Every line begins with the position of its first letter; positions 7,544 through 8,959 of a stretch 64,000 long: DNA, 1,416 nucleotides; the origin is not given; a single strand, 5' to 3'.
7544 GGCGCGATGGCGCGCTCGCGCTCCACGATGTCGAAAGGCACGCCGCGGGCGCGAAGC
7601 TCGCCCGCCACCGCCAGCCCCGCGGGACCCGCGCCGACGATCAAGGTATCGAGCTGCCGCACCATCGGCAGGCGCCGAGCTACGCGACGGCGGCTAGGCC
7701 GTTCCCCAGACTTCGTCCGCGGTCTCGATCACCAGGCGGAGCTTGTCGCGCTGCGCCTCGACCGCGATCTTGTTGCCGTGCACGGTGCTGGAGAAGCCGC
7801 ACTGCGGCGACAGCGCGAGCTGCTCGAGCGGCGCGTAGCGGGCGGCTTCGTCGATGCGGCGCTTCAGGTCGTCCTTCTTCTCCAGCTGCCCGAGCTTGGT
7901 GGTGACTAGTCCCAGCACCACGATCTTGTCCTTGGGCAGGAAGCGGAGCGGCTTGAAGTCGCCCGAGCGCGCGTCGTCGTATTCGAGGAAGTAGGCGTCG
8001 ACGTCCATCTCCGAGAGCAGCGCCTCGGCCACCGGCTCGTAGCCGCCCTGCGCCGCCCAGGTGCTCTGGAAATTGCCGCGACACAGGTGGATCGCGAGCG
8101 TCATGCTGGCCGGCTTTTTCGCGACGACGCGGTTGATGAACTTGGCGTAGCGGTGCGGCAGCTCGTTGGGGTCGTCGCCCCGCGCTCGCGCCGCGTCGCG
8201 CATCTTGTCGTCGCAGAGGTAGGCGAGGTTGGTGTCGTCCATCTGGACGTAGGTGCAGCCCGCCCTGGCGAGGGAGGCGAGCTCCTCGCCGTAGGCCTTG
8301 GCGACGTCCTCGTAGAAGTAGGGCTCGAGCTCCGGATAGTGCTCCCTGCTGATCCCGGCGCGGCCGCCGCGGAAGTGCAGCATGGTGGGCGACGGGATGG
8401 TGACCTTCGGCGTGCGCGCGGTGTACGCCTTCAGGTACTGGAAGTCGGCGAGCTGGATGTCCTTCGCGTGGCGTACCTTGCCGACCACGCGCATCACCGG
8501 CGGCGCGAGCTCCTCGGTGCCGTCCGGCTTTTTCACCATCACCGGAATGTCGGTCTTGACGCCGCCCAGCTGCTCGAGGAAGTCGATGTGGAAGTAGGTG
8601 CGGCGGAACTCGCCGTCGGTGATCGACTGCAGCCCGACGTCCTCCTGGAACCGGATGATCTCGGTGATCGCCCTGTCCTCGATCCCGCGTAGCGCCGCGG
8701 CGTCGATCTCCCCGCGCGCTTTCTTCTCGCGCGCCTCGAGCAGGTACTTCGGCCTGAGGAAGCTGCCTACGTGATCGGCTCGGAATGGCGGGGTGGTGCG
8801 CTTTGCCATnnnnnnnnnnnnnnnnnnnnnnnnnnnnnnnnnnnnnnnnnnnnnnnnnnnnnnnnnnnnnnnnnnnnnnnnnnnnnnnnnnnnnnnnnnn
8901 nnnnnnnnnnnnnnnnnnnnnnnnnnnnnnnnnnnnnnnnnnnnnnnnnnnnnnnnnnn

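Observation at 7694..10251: FAD oxidoreductase and MetE-like Zn alkyltransferase with a 43-nt coding overlap: candidate demethylase or thiol-alkyl-transfer module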

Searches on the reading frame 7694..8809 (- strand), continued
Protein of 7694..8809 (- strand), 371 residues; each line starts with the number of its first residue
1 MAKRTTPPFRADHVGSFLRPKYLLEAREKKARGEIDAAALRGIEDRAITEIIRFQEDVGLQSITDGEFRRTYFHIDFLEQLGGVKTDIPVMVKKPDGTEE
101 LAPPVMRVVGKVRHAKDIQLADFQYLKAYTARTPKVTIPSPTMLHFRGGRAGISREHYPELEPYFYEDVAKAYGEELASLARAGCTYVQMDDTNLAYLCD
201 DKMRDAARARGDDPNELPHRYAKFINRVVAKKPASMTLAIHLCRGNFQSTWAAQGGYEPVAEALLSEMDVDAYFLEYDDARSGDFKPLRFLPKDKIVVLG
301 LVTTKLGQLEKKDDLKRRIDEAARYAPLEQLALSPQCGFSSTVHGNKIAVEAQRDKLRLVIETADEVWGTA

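Call 61: fold_search(model_id=the predicted structure, library=pdb)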
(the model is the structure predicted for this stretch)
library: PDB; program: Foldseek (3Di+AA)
matches with E <= 10: 1478; with E <= 0.001: 73
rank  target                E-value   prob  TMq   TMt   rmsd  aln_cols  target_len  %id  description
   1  1ypx                  9.7e-28  1.00  0.79  0.91   3.8       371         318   38  Crystal Structure of the Putative Vitamin-B12 Independent Methionine Synthase from Listeria monocytogenes, Northeast Str (released 2005-02-08)
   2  1xr2_B                4.3e-20  1.00  0.74  0.39   4.5       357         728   18  Crystal Structure of oxidized T. maritima Cobalamin-Independent Methionine Synthase complexed with Methyltetrahydrofol (released 2005-03-01)
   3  1xdj_A                5.1e-20  1.00  0.73  0.39   4.6       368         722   19  Crystal Structure of T. maritima Cobalamin-Independent Methionine Synthase complexed with Zn2+ and Homocysteine (released 2005-03-01)
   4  1t7l_A                7.2e-20  1.00  0.74  0.39   4.5       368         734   19  Crystal Structure of Cobalamin-Independent Methionine Synthase from T. maritima (released 2005-03-01)
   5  3bq6_B                9.2e-20  1.00  0.73  0.39   4.6       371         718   18  Crystal Structure of T. maritima Cobalamin-Independent Methionine Synthase complexed with Zn2+ (Monoclinic) (released 2008-03-11)
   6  4l5z                  1.6e-19  1.00  0.71  0.37   4.0       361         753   20  Crystal structure of the Candida albicans Methionine Synthase in complex with Homocysteine (released 2014-03-05)
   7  1xpg_A                1.7e-19  1.00  0.74  0.39   4.4       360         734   19  Crystal Structure of T. maritima Cobalamin-Independent Methionine Synthase complexed with Zn2+ and Methyltetrahydrofol (released 2005-03-01)
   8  1t7l_B                2.1e-19  1.00  0.74  0.39   4.5       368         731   19  Crystal Structure of Cobalamin-Independent Methionine Synthase from T. maritima (released 2005-03-01)
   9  4ztx                  2.2e-19  1.00  0.69  0.35   5.3       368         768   19  Neurospora crassa cobalamin-independent methionine synthase complexed with Zn2+ (released 2015-12-09)
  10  1xr2_A                2.8e-19  1.00  0.74  0.40   4.6       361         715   19  Crystal Structure of oxidized T. maritima Cobalamin-Independent Methionine Synthase complexed with Methyltetrahydrofol (released 2005-03-01)
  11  3rpd_B                4.0e-19  1.00  0.72  0.78   4.3       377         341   20  The structure of a B12-independent methionine synthase from Shewanella sp. W3-18-1 in complex with Selenomethionine. (released 2011-08-31)
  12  4l61                  7.1e-19  1.00  0.72  0.37   4.4       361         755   20  Crystal structure of the Candida albicans Methionine Synthase in complex with Methionine (released 2014-03-05)
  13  4qqu                  9.5e-19  1.00  0.69  0.35   5.4       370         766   20  Crystal structure of the cobalamin-independent methionine synthase enzyme in a closed conformation (released 2015-01-14)
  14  3bq6_A                1.1e-18  1.00  0.71  0.39   4.7       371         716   18  Crystal Structure of T. maritima Cobalamin-Independent Methionine Synthase complexed with Zn2+ (Monoclinic) (released 2008-03-11)
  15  4l6h                  1.3e-18  1.00  0.71  0.36   4.1       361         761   20  Crystal structure of the Candida albicans Methionine Synthase in complex with Methotrexate and Homocysteine (released 2014-03-05)
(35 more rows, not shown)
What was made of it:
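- Closest known: Core methionine synthases MesA-MesD, especially MesD with its partner MesX. Different: The relationship is distant: about 20% identity to 3RPD (call 61).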

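Call 65: search_protein_families(library=pfam, proteins=[L119:8418-9908:+, L119:6565-8271:-, L152:9504-9911:-, L152:8072-9139:-, L161:8843-9970:-, L161:7658-8734:-, L113:2245-3945:-, L124:1358-2377:+, L141:3417-4316:+, L141:2179-3243:-], max_evalue=0.00001)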
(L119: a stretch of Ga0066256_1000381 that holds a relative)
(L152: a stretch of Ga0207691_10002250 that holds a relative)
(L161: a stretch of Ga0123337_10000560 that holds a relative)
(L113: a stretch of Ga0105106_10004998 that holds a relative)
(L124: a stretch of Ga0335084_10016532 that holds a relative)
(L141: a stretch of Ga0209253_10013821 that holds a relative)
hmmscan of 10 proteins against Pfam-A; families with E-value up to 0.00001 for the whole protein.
L119:8418-9908:+ (496 aa): 1 family
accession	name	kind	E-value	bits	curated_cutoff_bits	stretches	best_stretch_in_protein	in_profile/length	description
PF13091.12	PLDc_2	-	1.3e-30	106.4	27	2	243-364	7-131/132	PLD-like domain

L119:6565-8271:- (568 aa): 1 family
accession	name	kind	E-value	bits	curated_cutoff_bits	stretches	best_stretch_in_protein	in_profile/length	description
PF13231.12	PMT_2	-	7.3e-08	33.2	26.1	1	86-242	2-157/160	Dolichyl-phosphate-mannose-protein mannosyltransferase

L152:9504-9911:- (135 aa): 3 families
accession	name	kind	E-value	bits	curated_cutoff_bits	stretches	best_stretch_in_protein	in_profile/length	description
PF01022.26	HTH_5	-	2.2e-12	47.1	22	1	41-82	2-43/47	Bacterial regulatory protein, arsR family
PF12840.13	HTH_20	-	2.8e-09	37.3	27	1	38-86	1-50/51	Helix-turn-helix domain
PF12802.13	MarR_2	-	9.2e-08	32.6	27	1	41-89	5-55/61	MarR family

L152:8072-9139:- (355 aa): 2 families
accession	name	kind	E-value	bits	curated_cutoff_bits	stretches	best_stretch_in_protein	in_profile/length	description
PF00174.25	Oxidored_molyb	-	2e-33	115.8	24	1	89-202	49-164/169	Oxidoreductase molybdopterin binding domain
PF03404.22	Mo-co_dimer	-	5e-18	65.9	22.7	1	229-339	8-136/138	Mo-co oxidoreductase dimerisation domain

L161:8843-9970:- (375 aa): 2 families
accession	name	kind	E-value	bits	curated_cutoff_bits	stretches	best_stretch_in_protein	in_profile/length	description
PF12833.13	HTH_18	-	3e-17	63.1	33.6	1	287-370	1-80/80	Helix-turn-helix domain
PF00165.29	HTH_AraC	-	2.7e-08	34.2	26.6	1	327-369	1-42/42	Bacterial regulatory helix-turn-helix proteins, AraC family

L161:7658-8734:- (358 aa): 0 families

L113:2245-3945:- (566 aa): 3 families
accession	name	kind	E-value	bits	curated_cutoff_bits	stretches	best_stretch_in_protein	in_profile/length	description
PF06472.20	ABC_membrane_2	-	1.1e-49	169.8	24.4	1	22-279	7-266/269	ABC transporter transmembrane region 2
PF00005.33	ABC_tran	-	3.6e-17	63.7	25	1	373-509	3-137/137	ABC transporter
PF05992.17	SbmA_BacA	-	1.2e-12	48.4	24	1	47-330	27-312/315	SbmA/BacA-like family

L124:1358-2377:+ (339 aa): 2 families
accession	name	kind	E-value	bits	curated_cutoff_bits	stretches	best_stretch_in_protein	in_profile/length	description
PF03466.25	LysR_substrate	-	3.6e-39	134.8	28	1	127-330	2-206/209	LysR substrate binding domain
PF00126.33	HTH_1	-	1.1e-19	70.5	26.6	1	43-102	1-60/60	Bacterial regulatory helix-turn-helix protein, lysR family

L141:3417-4316:+ (299 aa): 2 families
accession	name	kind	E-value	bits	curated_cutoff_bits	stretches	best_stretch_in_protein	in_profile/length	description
PF03466.25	LysR_substrate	-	7.9e-37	127.1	28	1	89-290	4-206/209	LysR substrate binding domain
PF00126.33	HTH_1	-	1.4e-19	70.2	26.6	1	3-62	1-60/60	Bacterial regulatory helix-turn-helix protein, lysR family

L141:2179-3243:- (354 aa): 1 family
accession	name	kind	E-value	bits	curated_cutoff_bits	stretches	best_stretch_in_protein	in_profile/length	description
PF04303.18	PrpF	-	1.7e-99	333.7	27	1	1-345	9-371/371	PrpF protein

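Call 70: search_protein_families(library=pfam, proteins=[L107:6722-8512:+, L098:6124-7029:-, L098:7032-7805:-, L098:7555-8499:-, L093:315-2051:+], max_evalue=0.00001)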
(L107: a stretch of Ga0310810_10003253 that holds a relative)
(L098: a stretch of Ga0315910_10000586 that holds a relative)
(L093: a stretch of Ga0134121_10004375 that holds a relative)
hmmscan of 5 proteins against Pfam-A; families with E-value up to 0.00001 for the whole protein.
L107:6722-8512:+ (596 aa): 2 families
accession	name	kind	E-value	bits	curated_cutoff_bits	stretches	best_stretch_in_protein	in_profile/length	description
PF02776.23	TPP_enzyme_N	-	5.8e-23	81.4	26.8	1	30-159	3-118/119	Thiamine pyrophosphate enzyme, N-terminal TPP binding domain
PF02775.26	TPP_enzyme_C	-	1.3e-21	77.5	21.9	1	446-587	14-147/151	Thiamine pyrophosphate enzyme, C-terminal TPP binding domain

L098:6124-7029:- (301 aa): 2 families
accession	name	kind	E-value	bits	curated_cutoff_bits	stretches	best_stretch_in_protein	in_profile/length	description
PF00535.33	Glycos_transf_2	-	1.9e-20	73.9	23.3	1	8-119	1-113/168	Glycosyl transferase family 2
PF13641.12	Glyco_tranf_2_3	-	4.6e-06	27.2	27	1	5-113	1-115/230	Glycosyltransferase like family 2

L098:7032-7805:- (257 aa): 2 families
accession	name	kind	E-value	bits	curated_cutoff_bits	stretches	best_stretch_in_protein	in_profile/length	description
PF00908.23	dTDP_sugar_isom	-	7.6e-34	117.3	27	1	88-245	6-168/168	dTDP-4-dehydrorhamnose 3,5-epimerase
PF14667.12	Polysacc_synt_C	-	8.3e-09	36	28.7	1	97-190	1-84/111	Polysaccharide biosynthesis C-terminal domain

L098:7555-8499:- (314 aa): 1 family
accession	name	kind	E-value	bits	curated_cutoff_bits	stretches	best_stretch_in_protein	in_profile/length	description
PF01408.29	GFO_IDH_MocA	-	2.7e-11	44.6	24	1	9-112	2-109/120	Oxidoreductase family, NAD-binding Rossmann fold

L093:315-2051:+ (578 aa): 3 families
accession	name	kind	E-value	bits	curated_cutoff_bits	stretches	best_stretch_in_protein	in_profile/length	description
PF02776.23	TPP_enzyme_N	-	3.3e-21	75.7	26.8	1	12-140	3-117/119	Thiamine pyrophosphate enzyme, N-terminal TPP binding domain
PF02775.26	TPP_enzyme_C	-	3.1e-20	73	21.9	1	441-571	28-149/151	Thiamine pyrophosphate enzyme, C-terminal TPP binding domain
PF00205.28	TPP_enzyme_M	-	5.5e-06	26.6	30.4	0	217-344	1-135/137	Thiamine pyrophosphate enzyme, central domain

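Call 72: search_protein_families(library=ncbifam, proteins=[L124:1358-2377:+, L141:3417-4316:+, L141:2179-3243:-, L005:6684-7775:-, L005:4871-5848:-, L005:5909-6670:-, L003:6660-7844:-], max_evalue=1e-10)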
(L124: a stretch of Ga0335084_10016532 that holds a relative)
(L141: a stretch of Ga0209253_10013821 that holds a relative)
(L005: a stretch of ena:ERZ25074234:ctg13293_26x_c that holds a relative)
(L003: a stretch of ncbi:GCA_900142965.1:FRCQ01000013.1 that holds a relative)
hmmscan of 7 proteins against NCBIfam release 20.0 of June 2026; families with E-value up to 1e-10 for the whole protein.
L124:1358-2377:+ (339 aa): 43 families (the best 25 are shown)
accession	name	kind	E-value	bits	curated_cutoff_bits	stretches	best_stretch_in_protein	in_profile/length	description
NF008410.0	PRK11233.1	equivalog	1.3e-59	201.9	309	1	41-330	1-289/305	nitrogen assimilation transcriptional regulator NAC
NF040786.1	LysR_Sec_metab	equivalog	1.2e-47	162.4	250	1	41-330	1-296/298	selenium metabolism-associated LysR family transcriptional regulator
NF008416.0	PRK11242.1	equivalog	4e-47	161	277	1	41-285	1-246/300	transcriptional regulator CynR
NF053705.1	TransRegGltCGpos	equivalog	9.2e-44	149.8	350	1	41-323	1-284/300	glutamate biosynthesis transcriptional regulator GltC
NF047520.1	trans_act_CidR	equivalog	2.3e-40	138.6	415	1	41-309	1-269/292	cidABC operon transcriptional activator CidR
NF045775.1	acetoin_reg_AlsR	exception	2.7e-36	125.6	430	1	41-318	1-279/290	acetoin biosynthesis transcriptional regulator AlsR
TIGR03339.1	phn_lysR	subfamily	3.3e-34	118.4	341.1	1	45-320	1-271/279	aminoethylphosphonate catabolism associated LysR family transcriptional regulator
TIGR02424.1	TF_pcaQ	equivalog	1.3e-28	99.8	303.8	1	43-262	5-226/300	pca operon transcription factor PcaQ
NF008722.0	PRK11716.1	equivalog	8.9e-28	97.1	246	1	41-328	1-290/293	HTH-type transcriptional activator IlvY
NF007385.0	PRK09906.1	equivalog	3.2e-27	95.5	356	1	41-279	1-241/296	DNA-binding transcriptional regulator HcaR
NF007307.0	PRK09791.1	equivalog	1.2e-26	93.5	336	1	42-321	6-286/302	LysR family transcriptional regulator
NF009327.0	PRK12684.1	subfamily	7.8e-25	87.7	402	1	41-284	1-248/313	CysB family HTH-type transcriptional regulator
NF008239.0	PRK11013.1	equivalog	1.2e-24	86.9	288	1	41-326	4-288/309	LysR family transcriptional regulator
NF040888.1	trans_reg_YafC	equivalog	3.2e-24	85.3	470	1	44-192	6-151/293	DNA-binding transcriptional regulator YafC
NF047711.1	PutUtilRegPtrR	equivalog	1.5e-23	83.3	400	1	41-292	1-247/283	putrescine utilization regulator PtrR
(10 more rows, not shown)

L141:3417-4316:+ (299 aa): 39 families (the best 25 are shown)
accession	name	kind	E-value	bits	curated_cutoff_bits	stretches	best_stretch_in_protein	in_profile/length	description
NF008410.0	PRK11233.1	equivalog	8.4e-57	192.6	309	1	1-286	1-282/305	nitrogen assimilation transcriptional regulator NAC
NF008416.0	PRK11242.1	equivalog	8.9e-46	156.6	277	1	1-246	1-247/300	transcriptional regulator CynR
NF040786.1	LysR_Sec_metab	equivalog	1.4e-42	145.8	250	1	1-288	1-294/298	selenium metabolism-associated LysR family transcriptional regulator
NF053705.1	TransRegGltCGpos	equivalog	2.8e-39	135.1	350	1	1-282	1-283/300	glutamate biosynthesis transcriptional regulator GltC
NF047520.1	trans_act_CidR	equivalog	7.7e-37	127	415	1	1-271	1-271/292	cidABC operon transcriptional activator CidR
TIGR03339.1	phn_lysR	subfamily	2.5e-33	115.6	341.1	1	5-255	1-249/279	aminoethylphosphonate catabolism associated LysR family transcriptional regulator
NF045775.1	acetoin_reg_AlsR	exception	4.2e-30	105.2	430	1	1-266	1-267/290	acetoin biosynthesis transcriptional regulator AlsR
TIGR02424.1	TF_pcaQ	equivalog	2.6e-27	95.5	303.8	1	3-222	5-226/300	pca operon transcription factor PcaQ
NF007385.0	PRK09906.1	equivalog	1.2e-24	86.9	356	1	1-239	1-241/296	DNA-binding transcriptional regulator HcaR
NF008722.0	PRK11716.1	equivalog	4.3e-24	85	246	1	1-288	1-290/293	HTH-type transcriptional activator IlvY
NF007307.0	PRK09791.1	equivalog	1.4e-22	80.2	336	1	2-283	6-288/302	LysR family transcriptional regulator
NF047354.1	trans_reg_GltC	equivalog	3.8e-22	79.1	300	1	1-172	1-174/290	glutamate biosynthesis transcriptional regulator GltC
NF008239.0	PRK11013.1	equivalog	1.3e-21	77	288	1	2-288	5-290/309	LysR family transcriptional regulator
NF008361.0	PRK11151.1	equivalog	2e-21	76.6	329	1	1-282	1-280/305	DNA-binding transcriptional regulator OxyR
NF008352.0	PRK11139.1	subfamily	8.9e-21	74.3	288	1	17-190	22-191/305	transcriptional regulator GcvA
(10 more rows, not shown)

L141:2179-3243:- (354 aa): 2 families
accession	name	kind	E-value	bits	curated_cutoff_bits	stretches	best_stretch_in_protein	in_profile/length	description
NF033377.1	OMA_tautomer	equivalog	1.1e-160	534.4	440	1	1-345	1-349/349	4-oxalomesaconate tautomerase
TIGR02334.1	prpF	equivalog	8.2e-54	182.9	440.55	1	1-348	11-389/390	2-methylaconitate cis-trans isomerase PrpF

L005:6684-7775:- (363 aa): 1 family
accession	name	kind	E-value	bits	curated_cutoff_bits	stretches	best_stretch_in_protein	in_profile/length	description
NF052579.1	BetMthstMoxSdmAMthl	equivalog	1.7e-29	102.9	600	1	2-159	16-178/351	4beta-methylsterol monooxygenase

L005:4871-5848:- (325 aa): 10 families
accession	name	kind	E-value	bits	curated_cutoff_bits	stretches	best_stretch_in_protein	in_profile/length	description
NF009805.0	PRK13289.1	equivalog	2e-27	96.2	432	1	13-161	160-313/399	NO-inducible flavohemoprotein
NF040810.1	BenC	equivalog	1.9e-25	89.8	430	1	2-221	99-331/333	benzoate 1,2-dioxygenase electron transfer component BenC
NF007964.0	PRK10684.1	equivalog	4.9e-24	84.9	383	1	15-314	17-331/333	NADH oxidoreductase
TIGR02160.1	PA_CoA_Oxy5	hypoth_equivalog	2.1e-23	82.7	420.8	1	29-167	24-166/352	1,2-phenylacetyl-CoA epoxidase subunit PaaE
NF058606.1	GlBtMonoRdsGbcB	equivalog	3.9e-19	68.8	500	0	30-159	35-168/362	glycine betaine monooxygenase reductase subunit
NF045803.1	MethMoxFADbindMmoC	equivalog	1e-18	67.3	500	1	9-160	108-264/343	aromatic/alkene monooxygenase hydroxylase FAD-binding subunit MmoC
NF008822.0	PRK11872.1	equivalog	8.8e-16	57.8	402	0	13-224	112-339/341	anthranilate 1,2-dioxygenase electron transfer component AntC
NF000796.0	PRK00054.1-1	equivalog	1.7e-12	47.2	224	1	71-208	54-192/254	dihydroorotate dehydrogenase electron transfer subunit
TIGR01941.1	nqrF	equivalog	1.3e-11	44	295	0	86-159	245-321/405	NADH:ubiquinone reductase (Na(+)-transporting) subunit F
NF000799.0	PRK00054.1-4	equivalog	2.4e-11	43.2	314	1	78-207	73-208/258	dihydroorotate dehydrogenase electron transfer subunit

L005:5909-6670:- (253 aa): 2 families
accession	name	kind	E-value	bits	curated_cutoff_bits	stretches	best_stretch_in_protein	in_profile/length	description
TIGR03338.1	phnR_burk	equivalog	9.9e-26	90.7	271.5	1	24-227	17-207/212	phosphonate utilization associated transcriptional regulator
NF008576.0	PRK11534.1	equivalog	9.2e-13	48.4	218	1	27-226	16-210/225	DNA-binding transcriptional regulator CsiR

L003:6660-7844:- (394 aa): 3 families
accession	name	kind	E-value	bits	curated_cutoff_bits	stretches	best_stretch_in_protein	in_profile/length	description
TIGR03407.1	urea_ABC_UrtA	exception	3.6e-24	85.3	492.75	1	35-387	2-355/361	urea ABC transporter substrate-binding protein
TIGR03669.1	urea_ABC_arch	equivalog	7.5e-15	54.8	494.8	1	55-371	22-338/375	urea ABC transporter substrate-binding protein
NF011933.0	PRK15404.1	subfamily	3.3e-11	42.9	477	1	19-356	14-347/370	high-affinity branched-chain amino acid ABC transporter substrate-binding protein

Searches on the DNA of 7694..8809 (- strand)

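Call 41: search_rna_families(sources=[L001, L003, L005, L088, L089, L090, L091], threshold=gathering)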
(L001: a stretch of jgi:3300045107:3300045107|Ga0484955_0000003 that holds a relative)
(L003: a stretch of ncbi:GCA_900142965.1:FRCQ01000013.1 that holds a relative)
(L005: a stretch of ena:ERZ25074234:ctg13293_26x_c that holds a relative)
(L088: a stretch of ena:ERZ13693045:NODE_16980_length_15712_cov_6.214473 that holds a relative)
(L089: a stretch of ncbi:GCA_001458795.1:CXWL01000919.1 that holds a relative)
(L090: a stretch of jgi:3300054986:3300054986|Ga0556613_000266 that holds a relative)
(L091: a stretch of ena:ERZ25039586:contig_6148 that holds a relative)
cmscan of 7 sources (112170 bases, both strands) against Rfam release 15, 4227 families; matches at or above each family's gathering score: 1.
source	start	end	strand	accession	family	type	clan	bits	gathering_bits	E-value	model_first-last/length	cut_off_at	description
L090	12518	12594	+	RF00521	SAM_alpha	Cis-reg; riboswitch;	-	39.4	36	3.8e-05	1-79/79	no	Alpha-proteobacteria SAM riboswitch aptamer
